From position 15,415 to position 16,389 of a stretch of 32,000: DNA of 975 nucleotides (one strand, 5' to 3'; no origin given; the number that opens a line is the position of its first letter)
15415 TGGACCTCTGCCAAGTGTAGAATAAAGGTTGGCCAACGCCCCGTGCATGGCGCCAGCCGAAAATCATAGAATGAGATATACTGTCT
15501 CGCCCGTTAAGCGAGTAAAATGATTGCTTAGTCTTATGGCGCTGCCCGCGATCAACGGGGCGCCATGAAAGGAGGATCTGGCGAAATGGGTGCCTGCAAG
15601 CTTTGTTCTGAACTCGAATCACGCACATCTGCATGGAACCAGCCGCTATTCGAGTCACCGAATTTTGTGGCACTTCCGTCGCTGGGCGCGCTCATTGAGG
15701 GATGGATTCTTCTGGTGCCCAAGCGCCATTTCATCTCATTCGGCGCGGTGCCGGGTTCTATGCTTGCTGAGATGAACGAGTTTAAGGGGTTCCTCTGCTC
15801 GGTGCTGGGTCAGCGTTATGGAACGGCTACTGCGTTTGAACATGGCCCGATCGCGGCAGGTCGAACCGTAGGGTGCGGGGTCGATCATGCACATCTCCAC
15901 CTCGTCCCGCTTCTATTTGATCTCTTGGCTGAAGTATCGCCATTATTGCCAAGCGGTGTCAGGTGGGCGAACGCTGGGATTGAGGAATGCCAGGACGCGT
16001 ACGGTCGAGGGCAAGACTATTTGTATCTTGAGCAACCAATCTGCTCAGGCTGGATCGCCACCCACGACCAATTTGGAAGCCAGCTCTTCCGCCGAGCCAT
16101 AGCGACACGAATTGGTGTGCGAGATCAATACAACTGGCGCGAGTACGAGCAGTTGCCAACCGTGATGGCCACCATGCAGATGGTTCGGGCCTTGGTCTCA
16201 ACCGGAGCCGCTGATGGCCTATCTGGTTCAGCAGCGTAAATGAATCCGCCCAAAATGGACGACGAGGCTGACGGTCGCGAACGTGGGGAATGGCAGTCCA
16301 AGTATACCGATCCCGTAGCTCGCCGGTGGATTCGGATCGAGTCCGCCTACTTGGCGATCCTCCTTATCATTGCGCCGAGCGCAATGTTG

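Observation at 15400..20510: Compact lower-GC four-gene operon (HIT enzyme, 4-TM protein, Dam-like methyltransferase, 881-aa ATP-grasp/phospho-His/MazG fusion): candidate undescribed nucleotide-centred defence or DNA-modification system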

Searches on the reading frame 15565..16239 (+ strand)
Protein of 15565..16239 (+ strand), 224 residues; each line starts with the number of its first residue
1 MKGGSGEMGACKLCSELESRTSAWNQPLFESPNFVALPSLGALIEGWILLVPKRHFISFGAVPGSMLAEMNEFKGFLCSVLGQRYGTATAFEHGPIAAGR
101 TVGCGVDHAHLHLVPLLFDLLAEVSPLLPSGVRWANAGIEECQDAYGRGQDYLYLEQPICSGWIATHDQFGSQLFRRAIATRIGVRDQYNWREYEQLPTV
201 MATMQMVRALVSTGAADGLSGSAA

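Call 3: search_protein_families(library=pfam, proteins=[window:15565-16239:+], max_evalue=1)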
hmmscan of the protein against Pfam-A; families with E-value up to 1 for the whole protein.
window:15565-16239:+ (224 aa): 2 families
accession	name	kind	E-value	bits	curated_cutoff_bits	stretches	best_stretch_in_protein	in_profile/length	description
PF01230.28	HIT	-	0.00031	21.7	21.5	1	28-115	9-94/98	HIT domain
PF04677.20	CwfJ_C_1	-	0.0029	17.9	21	1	33-94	35-95/122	Protein similar to CwfJ C-terminus 1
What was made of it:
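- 15586..16239 (+): HIT-family protein (217 aa; 224 aa if it starts at 15565). Residues 1-115 form a Hint-branch HIT domain with an N-terminal CxxC and an intact HxHxH triad. A family-specific C-terminal half of about 100 aa follows. Pfam HIT 21.7 bits against a 21.5 cut-off (call 3).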

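Call 4: search_protein_families(library=padloc, proteins=[window:15565-16239:+], max_evalue=1)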
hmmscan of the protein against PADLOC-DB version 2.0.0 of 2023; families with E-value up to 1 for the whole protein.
window:15565-16239:+ (224 aa): 0 families

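Call 5: search_protein_families(library=ncbifam, proteins=[window:15565-16239:+], max_evalue=1)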
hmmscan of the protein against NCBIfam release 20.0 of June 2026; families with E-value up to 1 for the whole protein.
window:15565-16239:+ (224 aa): 0 families

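Call 71: search_solved_structures(query=A4, max_evalue=1, show_alignments=2)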
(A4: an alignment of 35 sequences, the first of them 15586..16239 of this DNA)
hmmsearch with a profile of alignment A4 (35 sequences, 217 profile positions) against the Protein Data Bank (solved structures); distinct sequences matched with E-value up to 1: 15.
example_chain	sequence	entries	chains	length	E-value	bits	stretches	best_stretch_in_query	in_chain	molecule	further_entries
3l7x_A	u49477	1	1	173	2.7e-06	30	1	4-114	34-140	Putative Hit-like protein involved in cell-cycle regulation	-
3o0m_A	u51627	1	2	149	5.1e-06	29.2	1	6-114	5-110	HIT family protein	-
3imi_A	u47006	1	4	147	8e-06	28.5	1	1-113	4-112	HIT family protein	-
1y23_A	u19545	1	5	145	8.8e-06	28.4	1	5-113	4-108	Histidine triad protein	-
6iq1_A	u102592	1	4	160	0.00055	22.5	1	4-114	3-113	Adenosine 5'-monophosphoramidase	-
3oj7_A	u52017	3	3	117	0.00065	22.3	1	5-111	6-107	Putative histidine triad family protein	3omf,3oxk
3ksv_A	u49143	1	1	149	0.003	20.1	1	5-113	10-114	Uncharacterized protein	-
5uvm_A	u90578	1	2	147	0.0054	19.3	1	4-92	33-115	Histidine triad (HIT) protein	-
3r6f_A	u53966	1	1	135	0.0075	18.8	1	5-116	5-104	HIT family protein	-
6d6j_A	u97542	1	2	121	0.0079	18.7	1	3-111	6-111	HIT family hydrolase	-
4egu_A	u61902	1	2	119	0.011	18.2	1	5-112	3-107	histidine triad (HIT) protein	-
2eo4_A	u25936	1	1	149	0.099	15.1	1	8-80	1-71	150aa long hypothetical histidine triad nucleotide-binding protein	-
6af2_A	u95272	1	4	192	0.6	12.6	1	44-112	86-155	HIT domain-containing protein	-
1ems_A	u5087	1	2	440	0.6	12.6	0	22-114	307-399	NIT-FRAGILE HISTIDINE TRIAD FUSION PROTEIN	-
3ano_A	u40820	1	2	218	0.99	11.9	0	44-112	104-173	AP-4-A phosphorylase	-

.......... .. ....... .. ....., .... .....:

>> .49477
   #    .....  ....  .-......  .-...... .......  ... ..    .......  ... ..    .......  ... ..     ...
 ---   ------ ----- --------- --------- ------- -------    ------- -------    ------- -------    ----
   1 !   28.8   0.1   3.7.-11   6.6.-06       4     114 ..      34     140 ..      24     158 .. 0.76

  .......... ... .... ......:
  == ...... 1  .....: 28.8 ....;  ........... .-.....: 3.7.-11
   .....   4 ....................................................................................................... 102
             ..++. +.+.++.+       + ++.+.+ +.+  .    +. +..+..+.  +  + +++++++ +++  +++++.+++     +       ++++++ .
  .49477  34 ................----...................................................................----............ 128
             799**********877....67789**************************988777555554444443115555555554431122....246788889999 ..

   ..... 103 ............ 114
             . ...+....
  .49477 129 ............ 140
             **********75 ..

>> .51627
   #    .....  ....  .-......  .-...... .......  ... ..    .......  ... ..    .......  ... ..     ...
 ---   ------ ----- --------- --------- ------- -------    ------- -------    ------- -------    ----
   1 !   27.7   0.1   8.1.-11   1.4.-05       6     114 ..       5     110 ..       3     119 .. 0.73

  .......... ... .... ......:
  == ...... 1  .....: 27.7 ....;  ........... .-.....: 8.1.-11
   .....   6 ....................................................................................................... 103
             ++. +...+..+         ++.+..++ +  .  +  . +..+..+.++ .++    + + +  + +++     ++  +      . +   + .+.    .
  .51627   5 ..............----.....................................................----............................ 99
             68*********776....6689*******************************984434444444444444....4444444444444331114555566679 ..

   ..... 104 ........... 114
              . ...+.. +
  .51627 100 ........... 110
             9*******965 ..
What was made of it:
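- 15586..16239 (+): The family profile hits solved Hint-like proteins at E 3e-6 (call 71).
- On HIT (histidine triad) superfamily, Hint branch: The profile against the PDB gives Hint-like proteins at E 3e-6 (call 71).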

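Call 73: search_protein_families(library=pfam, alignment_id=A4, max_evalue=0.1)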
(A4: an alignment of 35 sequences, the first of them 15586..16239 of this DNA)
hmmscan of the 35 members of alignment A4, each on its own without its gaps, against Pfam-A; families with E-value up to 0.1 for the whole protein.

A. member 1, window:15586-16239:+ (217 aa): 2 families
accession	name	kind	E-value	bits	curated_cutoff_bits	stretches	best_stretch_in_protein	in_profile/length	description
PF01230.28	HIT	-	0.00029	21.9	21.5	1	21-108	9-94/98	HIT domain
PF04677.20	CwfJ_C_1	-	0.0037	17.6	21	1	26-87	35-95/122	Protein similar to CwfJ C-terminus 1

B. families by the number of members that match (of 35 scanned): 6 families
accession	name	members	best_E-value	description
PF01230.28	HIT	26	2.3e-06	HIT domain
PF04677.20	CwfJ_C_1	17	1.4e-05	Protein similar to CwfJ C-terminus 1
PF11969.13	DcpS_C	5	0.0021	Scavenger mRNA decapping enzyme C-term binding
PF20859.2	RHA1_ro05818_N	1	0.028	Hypothetical protein RHA1_ro05818, N-terminal helical domain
PF15884.10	QIL1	1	0.038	MICOS complex subunit MIC13, QIL1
PF09346.15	SMI1_KNR4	1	0.083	SMI1 / KNR4 family (SUKH-1)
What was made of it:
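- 15586..16239 (+): 26 of 35 family members hit HIT (call 73).
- On HIT (histidine triad) superfamily, Hint branch: 26 of 35 members hit HIT (call 73).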

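Call 103: find_homologous_proteins(query=A4, max_evalue=0.001)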
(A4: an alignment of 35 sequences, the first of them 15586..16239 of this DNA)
Query A4 (35 sequences) (217 aa, profile of the alignment): 1208 proteins with E <= 0.001 among 7701 candidates; the best 120 are listed.
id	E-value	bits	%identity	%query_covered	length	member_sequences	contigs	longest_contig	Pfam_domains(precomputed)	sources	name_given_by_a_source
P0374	1.4e-76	275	33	91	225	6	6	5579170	-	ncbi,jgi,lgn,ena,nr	ncbi:hypothetical protein N5I19_04540 [Pseudomonas chengduensis]|nr:hypothetical protein [Pseudomona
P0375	1.5e-74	268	30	93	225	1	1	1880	-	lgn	-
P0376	2.6e-73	264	32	85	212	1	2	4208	-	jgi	jgi:ATP adenylyltransferase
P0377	3.3e-73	264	32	90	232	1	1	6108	-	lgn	-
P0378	4.1e-73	263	31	93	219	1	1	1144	-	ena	-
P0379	1.1e-72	262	33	82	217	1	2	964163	-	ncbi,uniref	ncbi:hypothetical protein [Luteimonas notoginsengisoli]|uniref:HIT domain-containing protein n=1 Tax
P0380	1.4e-72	262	59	93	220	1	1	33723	-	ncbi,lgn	-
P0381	1.5e-72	261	28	85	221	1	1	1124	-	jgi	jgi:diadenosine tetraphosphate (Ap4A) HIT family hydrolase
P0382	5.4e-72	260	29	93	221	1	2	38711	-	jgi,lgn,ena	-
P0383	9.0e-72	259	60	93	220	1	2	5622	PF04677.21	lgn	-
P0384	1.0e-71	259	60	93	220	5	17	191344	-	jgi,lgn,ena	jgi:diadenosine tetraphosphate (Ap4A) HIT family hydrolase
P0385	1.3e-71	258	33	92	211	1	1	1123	-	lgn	-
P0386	1.6e-71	258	59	93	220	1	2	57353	PF04677.21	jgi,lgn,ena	jgi:diadenosine tetraphosphate (Ap4A) HIT family hydrolase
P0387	2.8e-71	257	61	93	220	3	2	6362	-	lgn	-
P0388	2.9e-71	257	68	100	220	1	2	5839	PF04677.21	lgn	-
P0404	1.2e-70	255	32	85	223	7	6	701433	-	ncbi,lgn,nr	ncbi:HIT family protein [Pectobacterium odoriferum]|nr:HIT domain-containing protein [Pectobacterium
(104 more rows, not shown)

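Call 104: find_encoding_contigs(protein=P0374, flank=9000, max_places=2)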
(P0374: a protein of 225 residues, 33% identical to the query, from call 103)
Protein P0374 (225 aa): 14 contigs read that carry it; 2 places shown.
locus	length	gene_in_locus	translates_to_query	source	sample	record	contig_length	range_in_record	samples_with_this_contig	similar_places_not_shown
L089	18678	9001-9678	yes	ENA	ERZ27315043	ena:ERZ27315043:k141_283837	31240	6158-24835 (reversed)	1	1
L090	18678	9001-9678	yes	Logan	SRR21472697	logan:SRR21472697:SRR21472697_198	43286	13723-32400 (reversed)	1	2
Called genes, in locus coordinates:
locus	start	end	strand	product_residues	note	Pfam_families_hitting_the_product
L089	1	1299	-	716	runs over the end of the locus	PF00072:Response_reg, PF13188:PAS_8 (weak), PF00990:GGDEF, PF00563:EAL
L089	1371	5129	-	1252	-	PF03924:CHASE, PF13426:PAS_9, PF00989:PAS, PF13188:PAS_8, PF13426:PAS_9, PF00512:HisKA, PF02518:HATPase_c, PF00072:Response_reg, +2 more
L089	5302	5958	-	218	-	PF13441:Gly-zipper_YMGG, PF05433:Rick_17kDa_Anti (weak), PF13488:Gly-zipper_Omp, PF00691:OmpA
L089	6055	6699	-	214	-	PF00753:Lactamase_B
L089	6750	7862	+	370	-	PF00589:Phage_integrase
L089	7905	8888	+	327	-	PF02086:MethyltransfD12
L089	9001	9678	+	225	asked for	-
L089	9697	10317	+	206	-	-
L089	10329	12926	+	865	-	-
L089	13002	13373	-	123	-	PF01844:HNH (weak)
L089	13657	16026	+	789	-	PF04313:HSDR_N (weak), PF13588:HSDR_N_2, PF00270:DEAD, PF04851:ResIII, PF18766:SWI2_SNF2, PF00271:Helicase_C (weak), PF08463:EcoEI_R_C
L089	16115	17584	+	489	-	PF12161:HsdM_N, PF02384:N6_Mtase, PF01170:UPF0020 (weak), PF07669:Eco57I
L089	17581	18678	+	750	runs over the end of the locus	PF01420:Methylase_S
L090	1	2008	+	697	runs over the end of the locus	PF01656:CbiA (weak), PF13500:AAA_26, PF07085:DRTGG, PF01515:PTA_PTB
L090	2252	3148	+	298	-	PF01553:Acyltransferase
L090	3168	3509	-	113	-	PF00563:EAL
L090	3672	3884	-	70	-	PF03924:CHASE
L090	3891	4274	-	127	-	PF03924:CHASE (weak)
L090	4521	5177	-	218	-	PF13441:Gly-zipper_YMGG, PF05433:Rick_17kDa_Anti (weak), PF13488:Gly-zipper_Omp, PF00691:OmpA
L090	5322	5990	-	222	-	PF13441:Gly-zipper_YMGG, PF13488:Gly-zipper_Omp (weak), PF00691:OmpA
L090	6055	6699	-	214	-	PF00753:Lactamase_B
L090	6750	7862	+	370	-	PF00589:Phage_integrase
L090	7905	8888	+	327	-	PF02086:MethyltransfD12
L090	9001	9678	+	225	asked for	-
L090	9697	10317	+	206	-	-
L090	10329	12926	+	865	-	-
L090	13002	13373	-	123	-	PF01844:HNH (weak)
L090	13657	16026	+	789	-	PF04313:HSDR_N (weak), PF13588:HSDR_N_2, PF00270:DEAD, PF04851:ResIII, PF18766:SWI2_SNF2, PF00271:Helicase_C (weak), PF08463:EcoEI_R_C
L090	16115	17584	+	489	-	PF12161:HsdM_N, PF02384:N6_Mtase, PF01170:UPF0020 (weak), PF07669:Eco57I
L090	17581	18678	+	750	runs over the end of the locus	PF01420:Methylase_S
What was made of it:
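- In L089/L090, which encode the HIT protein named for Pseudomonas chengduensis, the order is integrase, MTase, HIT, TM, BIG, HNH, then Type I R-M (call 104).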

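Call 105: find_encoding_contigs(protein=P0404, flank=9000, max_places=1)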
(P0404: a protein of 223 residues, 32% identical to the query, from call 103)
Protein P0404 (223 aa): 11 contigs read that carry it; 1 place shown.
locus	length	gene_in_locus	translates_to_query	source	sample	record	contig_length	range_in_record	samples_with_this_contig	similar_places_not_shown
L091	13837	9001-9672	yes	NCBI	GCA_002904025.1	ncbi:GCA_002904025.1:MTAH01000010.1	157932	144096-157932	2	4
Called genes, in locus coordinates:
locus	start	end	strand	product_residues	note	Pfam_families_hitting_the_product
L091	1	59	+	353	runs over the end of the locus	PF02805:Ada_Zn_binding, PF12833:HTH_18, PF01035:DNA_binding_1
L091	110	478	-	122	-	PF00990:GGDEF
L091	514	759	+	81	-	PF10820:DUF2543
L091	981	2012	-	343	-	PF01717:Meth_synt_2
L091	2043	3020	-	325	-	PF08908:MesX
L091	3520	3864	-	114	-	PF06094:GGACT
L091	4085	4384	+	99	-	-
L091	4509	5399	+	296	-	PF02558:ApbA, PF08546:ApbA_C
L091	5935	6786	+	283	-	PF02086:MethyltransfD12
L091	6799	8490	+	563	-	PF02463:SMC_N (faint), PF13175:AAA_15, PF13304:AAA_21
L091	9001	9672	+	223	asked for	-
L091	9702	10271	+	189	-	-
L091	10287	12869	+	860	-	-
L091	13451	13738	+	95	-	-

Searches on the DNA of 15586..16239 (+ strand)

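Call 106: search_dna_similar(query=L091:9001-12869:+, collection=ecoli_genomes, mode=distant, max_rows=8)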
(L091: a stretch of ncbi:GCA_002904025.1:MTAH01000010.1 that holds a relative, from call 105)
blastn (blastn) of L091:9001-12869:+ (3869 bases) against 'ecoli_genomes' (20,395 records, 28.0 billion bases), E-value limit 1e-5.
No match.
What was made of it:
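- Tried and rejected: No match in complete E. coli genomes at the DNA level (call 106).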
